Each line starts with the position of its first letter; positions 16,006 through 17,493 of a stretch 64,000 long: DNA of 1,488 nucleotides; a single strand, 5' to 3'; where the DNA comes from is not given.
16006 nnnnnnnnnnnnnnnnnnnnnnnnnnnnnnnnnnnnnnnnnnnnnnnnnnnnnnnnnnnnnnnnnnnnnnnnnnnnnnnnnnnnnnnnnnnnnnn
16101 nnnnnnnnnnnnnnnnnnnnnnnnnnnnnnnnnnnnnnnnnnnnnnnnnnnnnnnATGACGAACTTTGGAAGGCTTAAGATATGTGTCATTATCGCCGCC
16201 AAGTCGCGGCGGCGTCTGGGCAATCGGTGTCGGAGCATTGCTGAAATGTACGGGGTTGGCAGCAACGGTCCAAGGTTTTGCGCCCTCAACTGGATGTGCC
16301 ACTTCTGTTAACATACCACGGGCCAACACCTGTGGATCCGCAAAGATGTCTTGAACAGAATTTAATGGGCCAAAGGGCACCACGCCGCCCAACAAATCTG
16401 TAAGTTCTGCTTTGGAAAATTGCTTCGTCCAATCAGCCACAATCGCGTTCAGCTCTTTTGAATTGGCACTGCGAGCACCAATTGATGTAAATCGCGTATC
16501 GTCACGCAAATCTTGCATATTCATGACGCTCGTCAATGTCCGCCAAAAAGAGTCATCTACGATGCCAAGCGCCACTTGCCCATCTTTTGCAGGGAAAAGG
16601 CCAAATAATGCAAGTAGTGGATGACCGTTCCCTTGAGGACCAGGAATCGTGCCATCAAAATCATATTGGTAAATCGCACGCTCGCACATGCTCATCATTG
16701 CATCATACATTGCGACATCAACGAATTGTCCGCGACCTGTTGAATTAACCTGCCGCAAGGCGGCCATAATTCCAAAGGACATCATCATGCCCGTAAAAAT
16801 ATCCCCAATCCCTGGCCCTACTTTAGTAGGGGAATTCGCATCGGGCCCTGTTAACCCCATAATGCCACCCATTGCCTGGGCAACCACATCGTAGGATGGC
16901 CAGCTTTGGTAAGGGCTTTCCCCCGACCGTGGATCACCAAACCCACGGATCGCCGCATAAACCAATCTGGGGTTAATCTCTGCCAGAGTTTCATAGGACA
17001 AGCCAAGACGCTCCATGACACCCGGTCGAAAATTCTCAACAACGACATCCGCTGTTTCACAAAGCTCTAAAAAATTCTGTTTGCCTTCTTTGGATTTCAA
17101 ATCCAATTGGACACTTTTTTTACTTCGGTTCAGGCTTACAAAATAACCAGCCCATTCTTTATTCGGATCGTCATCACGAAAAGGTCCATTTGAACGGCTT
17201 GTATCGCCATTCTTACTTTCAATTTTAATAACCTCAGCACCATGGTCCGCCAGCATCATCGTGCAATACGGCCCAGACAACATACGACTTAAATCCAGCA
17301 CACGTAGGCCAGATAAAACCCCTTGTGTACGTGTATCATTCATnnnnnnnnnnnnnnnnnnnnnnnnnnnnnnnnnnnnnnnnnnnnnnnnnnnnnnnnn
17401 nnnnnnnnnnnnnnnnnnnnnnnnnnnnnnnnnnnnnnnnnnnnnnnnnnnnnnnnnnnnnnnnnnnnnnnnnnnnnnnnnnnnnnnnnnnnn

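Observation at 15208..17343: Family III CoA-transferase fused to a flavin reductase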

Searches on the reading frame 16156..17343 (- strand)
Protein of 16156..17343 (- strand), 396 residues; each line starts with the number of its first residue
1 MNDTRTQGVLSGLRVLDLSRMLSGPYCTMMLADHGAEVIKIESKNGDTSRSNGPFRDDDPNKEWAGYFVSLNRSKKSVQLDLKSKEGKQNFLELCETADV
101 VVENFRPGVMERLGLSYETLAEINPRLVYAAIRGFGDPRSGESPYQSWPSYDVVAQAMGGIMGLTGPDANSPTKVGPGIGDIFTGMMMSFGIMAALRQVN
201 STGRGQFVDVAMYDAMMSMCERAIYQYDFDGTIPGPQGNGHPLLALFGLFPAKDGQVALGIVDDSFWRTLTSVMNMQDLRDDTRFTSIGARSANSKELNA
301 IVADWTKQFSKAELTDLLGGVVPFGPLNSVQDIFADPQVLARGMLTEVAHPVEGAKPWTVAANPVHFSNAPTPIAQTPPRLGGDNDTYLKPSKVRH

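Call 36: search_solved_structures(query=window:16156-17343:-, max_evalue=1e-20, show_alignments=3)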
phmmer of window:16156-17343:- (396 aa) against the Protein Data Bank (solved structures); distinct sequences matched with E-value up to 1e-20: 34.
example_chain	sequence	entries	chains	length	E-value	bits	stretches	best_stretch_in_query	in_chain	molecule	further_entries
4ed9_A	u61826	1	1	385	8.6e-74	252.3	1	9-381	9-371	CAIB/BAIF family protein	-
4hl6_A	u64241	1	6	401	1.9e-63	218.2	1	3-352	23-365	Uncharacterized protein YfdE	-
9br7_A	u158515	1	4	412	2.9e-63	217.6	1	9-389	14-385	Succinate--hydroxymethylglutarate CoA-transferase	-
10uh_A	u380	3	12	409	3.3e-63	217.4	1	10-386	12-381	Formyl-coenzyme a transferase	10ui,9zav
9br6_A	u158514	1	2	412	7.4e-63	216.3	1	9-389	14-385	Succinate--hydroxymethylglutarate CoA-transferase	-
1pqy_A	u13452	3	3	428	2.8e-48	168.3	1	10-222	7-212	Hypothetical protein yfdW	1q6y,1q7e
1pt5_A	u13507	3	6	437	2.9e-48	168.2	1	10-222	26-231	Hypothetical protein yfdW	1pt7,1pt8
2vjp_A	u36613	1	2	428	2.6e-47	165.1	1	10-220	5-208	FORMYL-COENZYME A TRANSFERASE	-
1p5h_A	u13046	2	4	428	3e-47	164.9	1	10-220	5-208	Formyl-coenzyme A transferase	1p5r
2vjq_A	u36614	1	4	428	5.3e-47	164.1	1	10-220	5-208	FORMYL-COENZYME A TRANSFERASE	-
2vjo_A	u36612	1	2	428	5.6e-47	164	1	10-220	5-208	FORMYL-COENZYME A TRANSFERASE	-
2vjk_A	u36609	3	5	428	7.7e-47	163.6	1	10-220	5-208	FORMYL-COENZYME A TRANSFERASE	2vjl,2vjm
1t4c_A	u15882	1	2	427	8.3e-47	163.4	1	10-220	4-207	Formyl-CoA:oxalate CoA-transferase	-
2vjn_A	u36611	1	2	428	8.7e-47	163.4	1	10-220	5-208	FORMYL-COENZYME A TRANSFERASE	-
1vgr_A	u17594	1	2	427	3e-46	161.6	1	10-220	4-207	Formyl-coenzyme A transferase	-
1xk6_A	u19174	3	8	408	1.6e-30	109.8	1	8-262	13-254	Crotonobetainyl-CoA:carnitine CoA-transferase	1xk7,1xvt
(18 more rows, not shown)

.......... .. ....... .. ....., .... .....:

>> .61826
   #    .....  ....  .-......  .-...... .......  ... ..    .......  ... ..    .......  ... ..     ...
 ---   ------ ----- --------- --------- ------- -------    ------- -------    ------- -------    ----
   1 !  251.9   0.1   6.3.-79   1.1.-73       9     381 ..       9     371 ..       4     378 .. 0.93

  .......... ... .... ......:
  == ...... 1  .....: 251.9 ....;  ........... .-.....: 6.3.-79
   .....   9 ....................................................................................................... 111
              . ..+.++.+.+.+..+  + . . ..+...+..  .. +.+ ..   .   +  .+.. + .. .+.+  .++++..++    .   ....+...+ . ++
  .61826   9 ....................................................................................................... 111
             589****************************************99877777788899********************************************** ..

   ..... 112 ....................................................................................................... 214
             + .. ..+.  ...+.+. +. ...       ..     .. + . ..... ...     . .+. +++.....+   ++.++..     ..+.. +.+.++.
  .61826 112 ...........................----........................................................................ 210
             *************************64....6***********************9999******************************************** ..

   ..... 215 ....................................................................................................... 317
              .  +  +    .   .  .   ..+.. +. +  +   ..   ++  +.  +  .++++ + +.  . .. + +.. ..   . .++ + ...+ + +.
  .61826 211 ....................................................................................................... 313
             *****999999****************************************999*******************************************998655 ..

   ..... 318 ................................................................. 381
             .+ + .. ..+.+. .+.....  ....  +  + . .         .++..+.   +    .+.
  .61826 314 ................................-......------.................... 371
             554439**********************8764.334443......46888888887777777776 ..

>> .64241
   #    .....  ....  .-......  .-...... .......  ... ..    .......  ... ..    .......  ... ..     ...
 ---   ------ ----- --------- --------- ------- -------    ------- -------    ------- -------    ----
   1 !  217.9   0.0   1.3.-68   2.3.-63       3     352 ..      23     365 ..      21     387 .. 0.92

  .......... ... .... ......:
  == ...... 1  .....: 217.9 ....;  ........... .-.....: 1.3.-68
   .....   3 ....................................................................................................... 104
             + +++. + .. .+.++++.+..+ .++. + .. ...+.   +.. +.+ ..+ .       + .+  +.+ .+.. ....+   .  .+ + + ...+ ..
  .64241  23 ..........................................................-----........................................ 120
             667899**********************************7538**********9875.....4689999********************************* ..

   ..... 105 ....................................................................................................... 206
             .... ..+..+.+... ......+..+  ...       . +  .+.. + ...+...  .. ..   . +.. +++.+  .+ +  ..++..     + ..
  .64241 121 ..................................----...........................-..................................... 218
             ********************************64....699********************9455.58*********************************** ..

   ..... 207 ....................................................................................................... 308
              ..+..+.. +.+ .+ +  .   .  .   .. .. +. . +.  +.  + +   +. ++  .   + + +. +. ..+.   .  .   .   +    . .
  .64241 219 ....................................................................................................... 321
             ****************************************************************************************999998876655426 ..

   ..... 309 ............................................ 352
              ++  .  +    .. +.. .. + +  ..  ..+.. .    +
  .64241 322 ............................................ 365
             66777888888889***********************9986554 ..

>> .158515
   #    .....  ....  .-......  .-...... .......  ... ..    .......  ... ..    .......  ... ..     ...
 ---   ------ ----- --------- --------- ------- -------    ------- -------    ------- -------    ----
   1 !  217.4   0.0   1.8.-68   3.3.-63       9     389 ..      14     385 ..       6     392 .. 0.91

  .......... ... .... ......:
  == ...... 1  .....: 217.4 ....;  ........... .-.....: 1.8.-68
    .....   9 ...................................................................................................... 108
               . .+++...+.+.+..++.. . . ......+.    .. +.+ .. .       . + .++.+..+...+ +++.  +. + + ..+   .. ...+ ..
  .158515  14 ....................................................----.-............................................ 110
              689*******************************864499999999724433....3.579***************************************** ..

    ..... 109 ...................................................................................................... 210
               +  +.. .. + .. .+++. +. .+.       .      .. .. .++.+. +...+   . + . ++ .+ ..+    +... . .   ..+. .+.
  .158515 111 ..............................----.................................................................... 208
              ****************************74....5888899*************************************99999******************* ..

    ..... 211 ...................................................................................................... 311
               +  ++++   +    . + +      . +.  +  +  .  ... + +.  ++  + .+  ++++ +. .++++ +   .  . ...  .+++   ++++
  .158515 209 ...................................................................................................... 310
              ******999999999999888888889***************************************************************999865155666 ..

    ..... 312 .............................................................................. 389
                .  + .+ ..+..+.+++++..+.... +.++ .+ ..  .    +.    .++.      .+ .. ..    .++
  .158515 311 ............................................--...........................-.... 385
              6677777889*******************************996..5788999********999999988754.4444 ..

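Call 63: search_dna_similar(query=window:16171-17343:-, collection=plasmids, mode=protein, max_rows=30)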
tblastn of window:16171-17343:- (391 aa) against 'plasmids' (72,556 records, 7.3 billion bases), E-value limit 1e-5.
Records with a match: 1394; places in all: 3223; records where one place covers at least 80% of the query: 1272.
Best place of each record, by identity: 60-80% 1; <60% 1393.
By first word of the organism name: Ralstonia 135; Sinorhizobium 110; Rhizobium 88; Pseudosulfitobacter 86; Rhodococcus 84; Azospirillum 44; Paracoccus 43; Agrobacterium 39; Burkholderia 37; Sulfitobacter 35; and 193 more.
By predicted mobility (MOB-suite, as given by PLSDB): non-mobilizable 811; mobilizable 344; conjugative 239.
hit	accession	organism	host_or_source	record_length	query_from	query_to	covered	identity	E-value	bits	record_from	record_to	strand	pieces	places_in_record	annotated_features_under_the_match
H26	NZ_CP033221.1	Parasedimentitalea marina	Cell culture,deep seawater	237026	1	390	100%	72.3%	0e+0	590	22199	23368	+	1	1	CoA transferase | alpha/beta hydrolase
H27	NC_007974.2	Cupriavidus metallidurans CH34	-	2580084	3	389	99%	50.6%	1e-130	420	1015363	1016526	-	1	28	none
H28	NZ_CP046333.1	Cupriavidus metallidurans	sedimentation pond in a zinc factory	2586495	3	389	99%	50.6%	1e-130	420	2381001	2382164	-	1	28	none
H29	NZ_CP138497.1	Variovorax boronicumulans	Legume root,PacBio whole genome assembly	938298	8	390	98%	51.0%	2e-116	379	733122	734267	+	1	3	CoA transferase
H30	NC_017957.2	Tistrella mobilis KA081020-065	-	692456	8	351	88%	56.7%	7e-129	415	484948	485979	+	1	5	CoA transferase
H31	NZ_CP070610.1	Rhodococcus koreensis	cell culture,rhizosphere of apple ...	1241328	8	382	96%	51.3%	3e-120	390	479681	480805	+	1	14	record has no annotation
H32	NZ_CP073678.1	Cupriavidus sp. KK10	Isolate,A bacterial consortium from ...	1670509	8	389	98%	49.7%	8e-127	409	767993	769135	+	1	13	none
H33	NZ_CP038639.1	Cupriavidus oxalaticus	whole organism,sewage sludge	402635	8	389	98%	49.5%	2e-123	399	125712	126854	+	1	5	CoA transferase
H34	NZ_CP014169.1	Sphingomonas panacis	Panax ginseng,bacterial cell,Panax ...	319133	8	390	98%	47.9%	4e-118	384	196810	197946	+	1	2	CoA transferase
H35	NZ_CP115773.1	Paracoccus sediminicola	cell culture,sediment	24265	1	389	99%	47.0%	7e-113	369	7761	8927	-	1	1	CoA transferase | MaoC family dehydratase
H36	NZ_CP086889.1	Pseudosulfitobacter pseudonitzschiae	Skeletonema costatum,The surface ...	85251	1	389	99%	46.8%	1e-112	369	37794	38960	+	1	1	CoA transferase | MaoC family dehydratase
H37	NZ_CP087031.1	Pseudosulfitobacter pseudonitzschiae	Mediolabrus comicus,The surface ...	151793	1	389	99%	46.8%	1e-112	369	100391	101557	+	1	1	CoA transferase | MaoC family dehydratase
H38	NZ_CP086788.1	Pseudosulfitobacter pseudonitzschiae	Thalassiosira tenera,The surface ...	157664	1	389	99%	46.8%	1e-112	369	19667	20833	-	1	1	CoA transferase | MaoC family dehydratase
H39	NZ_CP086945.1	Pseudosulfitobacter pseudonitzschiae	Skeletonema costatum,The surface ...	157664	1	389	99%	46.8%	1e-112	369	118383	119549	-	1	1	CoA transferase | MaoC family dehydratase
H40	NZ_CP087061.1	Pseudosulfitobacter pseudonitzschiae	Mediolabrus comicus,The surface ...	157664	1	389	99%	46.8%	1e-112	369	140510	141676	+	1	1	CoA transferase | MaoC family dehydratase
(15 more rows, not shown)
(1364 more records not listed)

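Call 64: get_annotated_region(hit=H36, flank=7000)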
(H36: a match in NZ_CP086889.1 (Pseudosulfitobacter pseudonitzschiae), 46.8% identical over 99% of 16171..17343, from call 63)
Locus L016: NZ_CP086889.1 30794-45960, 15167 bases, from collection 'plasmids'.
description: Pseudosulfitobacter pseudonitzschiae strain SC1-67 plasmid P3, complete sequence
organism: Pseudosulfitobacter pseudonitzschiae (NCBI taxid 1402135)
taxonomy: Bacteria; Pseudomonadota; Alphaproteobacteria; Rhodobacterales; Roseobacteraceae; Pseudosulfitobacter; Pseudosulfitobacter pseudonitzschiae
host: -; source: Skeletonema costatum,The surface seawater at the Pearl River Estuary; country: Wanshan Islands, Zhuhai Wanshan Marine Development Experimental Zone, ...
typing (MOB-suite, as given by PLSDB): non-mobilizable
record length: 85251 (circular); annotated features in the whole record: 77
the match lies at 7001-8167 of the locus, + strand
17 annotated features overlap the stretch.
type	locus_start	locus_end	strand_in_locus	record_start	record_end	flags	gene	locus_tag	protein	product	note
CDS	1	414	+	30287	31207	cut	-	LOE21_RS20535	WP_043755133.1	LysR family transcriptional regulator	GO:0006355 - regulation of DNA-templated transcription [Evidence IEA]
CDS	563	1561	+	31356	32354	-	dctP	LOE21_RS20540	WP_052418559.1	TRAP transporter substrate-binding protein DctP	GO:0055085 - transmembrane transport [Evidence IEA]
CDS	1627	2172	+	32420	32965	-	-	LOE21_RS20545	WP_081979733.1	TRAP transporter small permease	GO:0015740 - C4-dicarboxylate transport [Evidence IEA]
CDS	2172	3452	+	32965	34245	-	-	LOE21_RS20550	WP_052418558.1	TRAP transporter large permease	GO:0008643 - carbohydrate transport [Evidence IEA]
CDS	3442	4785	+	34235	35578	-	-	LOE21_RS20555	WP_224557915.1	MmgE/PrpD family protein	-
CDS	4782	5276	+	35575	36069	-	-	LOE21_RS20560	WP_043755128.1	MaoC family dehydratase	-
CDS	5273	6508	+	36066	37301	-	-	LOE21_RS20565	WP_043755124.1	acyl-CoA dehydrogenase family protein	-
CDS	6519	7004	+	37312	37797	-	-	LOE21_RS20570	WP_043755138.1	MaoC family dehydratase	-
CDS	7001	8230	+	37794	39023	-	-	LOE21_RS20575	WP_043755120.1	CoA transferase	-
CDS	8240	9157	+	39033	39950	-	-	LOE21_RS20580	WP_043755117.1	CoA ester lyase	-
CDS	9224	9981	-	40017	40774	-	-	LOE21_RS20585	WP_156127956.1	IS5 family transposase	-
CDS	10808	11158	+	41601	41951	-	-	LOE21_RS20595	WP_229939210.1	hypothetical protein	-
CDS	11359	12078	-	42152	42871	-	-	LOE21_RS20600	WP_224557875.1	hypothetical protein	-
CDS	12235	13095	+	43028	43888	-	-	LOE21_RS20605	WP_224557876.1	LysR family transcriptional regulator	GO:0006355 - regulation of DNA-templated transcription [Evidence IEA]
CDS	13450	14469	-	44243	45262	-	-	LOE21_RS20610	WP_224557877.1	IS110 family transposase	-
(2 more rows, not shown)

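Call 65: get_annotated_region(hit=H30, flank=7000)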
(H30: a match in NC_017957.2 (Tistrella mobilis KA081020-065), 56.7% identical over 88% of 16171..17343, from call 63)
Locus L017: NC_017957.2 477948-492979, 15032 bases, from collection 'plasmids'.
description: Tistrella mobilis KA081020-065 plasmid pTM1, complete sequence
organism: Tistrella mobilis KA081020-065 (NCBI taxid 1110502)
taxonomy: Bacteria; Pseudomonadota; Alphaproteobacteria; Geminicoccales; Geminicoccaceae; Tistrella; Tistrella mobilis; Tistrella mobilis KA081020-065
host: -; source: -; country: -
typing (MOB-suite, as given by PLSDB): non-mobilizable; replicon rep_cluster_140
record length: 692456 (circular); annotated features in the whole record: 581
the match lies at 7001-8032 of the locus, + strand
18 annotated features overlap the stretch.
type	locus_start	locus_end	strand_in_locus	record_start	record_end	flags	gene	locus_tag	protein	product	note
CDS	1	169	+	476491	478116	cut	-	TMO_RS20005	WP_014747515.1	GMC family oxidoreductase N-terminal domain-containing protein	-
CDS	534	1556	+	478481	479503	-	dctP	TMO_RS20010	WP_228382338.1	TRAP transporter substrate-binding protein DctP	GO:0055085 - transmembrane transport [Evidence IEA]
CDS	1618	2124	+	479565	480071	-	-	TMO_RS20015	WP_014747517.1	TRAP transporter small permease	GO:0015740 - C4-dicarboxylate transport [Evidence IEA]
CDS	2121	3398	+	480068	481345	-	-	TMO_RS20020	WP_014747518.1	TRAP transporter large permease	GO:0008643 - carbohydrate transport [Evidence IEA]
CDS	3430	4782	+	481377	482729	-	-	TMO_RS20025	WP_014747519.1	MmgE/PrpD family protein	-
CDS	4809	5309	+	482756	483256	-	-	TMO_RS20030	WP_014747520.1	MaoC family dehydratase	-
CDS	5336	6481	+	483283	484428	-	-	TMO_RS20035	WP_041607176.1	acyl-CoA dehydrogenase family protein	-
CDS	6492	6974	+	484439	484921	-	-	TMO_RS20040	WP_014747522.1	MaoC family dehydratase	-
CDS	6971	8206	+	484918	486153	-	-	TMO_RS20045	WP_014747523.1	CoA transferase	-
CDS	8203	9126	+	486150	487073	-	-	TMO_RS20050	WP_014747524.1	CoA ester lyase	-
CDS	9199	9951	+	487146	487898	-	-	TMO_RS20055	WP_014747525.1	IclR family transcriptional regulator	GO:0006355 - regulation of DNA-templated transcription [Evidence IEA]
CDS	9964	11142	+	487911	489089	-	-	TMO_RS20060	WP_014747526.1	MFS transporter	GO:0055085 - transmembrane transport [Evidence IEA]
CDS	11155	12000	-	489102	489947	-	-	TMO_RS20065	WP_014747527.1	crotonase/enoyl-CoA hydratase family protein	-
CDS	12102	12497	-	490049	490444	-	-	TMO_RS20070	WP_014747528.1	hypothetical protein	-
CDS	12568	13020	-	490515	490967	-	-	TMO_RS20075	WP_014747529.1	hypothetical protein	-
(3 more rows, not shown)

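Call 66: get_annotated_region(hit=H29, flank=7000)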
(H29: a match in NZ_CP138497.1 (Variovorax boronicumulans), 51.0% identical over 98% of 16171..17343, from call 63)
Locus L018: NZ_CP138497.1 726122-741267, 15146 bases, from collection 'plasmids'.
description: Variovorax boronicumulans strain EBFNA2 plasmid unnamed, complete sequence
organism: Variovorax boronicumulans (NCBI taxid 436515)
taxonomy: Bacteria; Pseudomonadota; Betaproteobacteria; Burkholderiales; Comamonadaceae; Variovorax; Variovorax boronicumulans
host: -; source: Legume root,PacBio whole genome assembly; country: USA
typing (MOB-suite, as given by PLSDB): non-mobilizable; mating-pair formation MPF_T
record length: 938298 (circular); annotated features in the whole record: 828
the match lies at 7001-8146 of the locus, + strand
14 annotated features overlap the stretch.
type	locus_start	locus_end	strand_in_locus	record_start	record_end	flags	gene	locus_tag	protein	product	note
CDS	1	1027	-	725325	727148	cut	-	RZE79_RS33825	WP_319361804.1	branched-chain amino acid ABC transporter ATP-binding protein/permease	-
CDS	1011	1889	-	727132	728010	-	-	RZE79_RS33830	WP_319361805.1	branched-chain amino acid ABC transporter permease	GO:0015803 - branched-chain amino acid transport [Evidence IEA]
CDS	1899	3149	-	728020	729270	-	-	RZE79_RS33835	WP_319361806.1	ABC transporter substrate-binding protein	-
CDS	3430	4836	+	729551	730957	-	-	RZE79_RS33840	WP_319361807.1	MmgE/PrpD family protein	-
CDS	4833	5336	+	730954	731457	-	-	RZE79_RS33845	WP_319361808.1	MaoC family dehydratase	-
CDS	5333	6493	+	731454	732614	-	-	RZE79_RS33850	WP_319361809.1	acyl-CoA dehydrogenase family protein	-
CDS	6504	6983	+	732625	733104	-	-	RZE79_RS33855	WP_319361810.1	MaoC family dehydratase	-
CDS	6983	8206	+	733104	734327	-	-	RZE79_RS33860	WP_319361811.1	CoA transferase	-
CDS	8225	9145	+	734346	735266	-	-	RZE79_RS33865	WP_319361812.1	CoA ester lyase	-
CDS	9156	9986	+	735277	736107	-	-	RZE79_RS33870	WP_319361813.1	helix-turn-helix domain-containing protein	GO:0006355 - regulation of DNA-templated transcription [Evidence IEA]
CDS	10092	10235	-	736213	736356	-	-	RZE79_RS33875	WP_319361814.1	hypothetical protein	-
CDS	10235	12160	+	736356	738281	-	-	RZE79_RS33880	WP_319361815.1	3-hydroxyacyl-CoA dehydrogenase NAD-binding domain-containing protein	GO:0006631 - fatty acid metabolic process [Evidence IEA]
CDS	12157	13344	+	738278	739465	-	-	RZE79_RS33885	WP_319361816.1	acetyl-CoA C-acyltransferase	GO:0006631 - fatty acid metabolic process [Evidence IEA]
CDS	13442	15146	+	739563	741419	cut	-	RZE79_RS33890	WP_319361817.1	acyl-CoA dehydrogenase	-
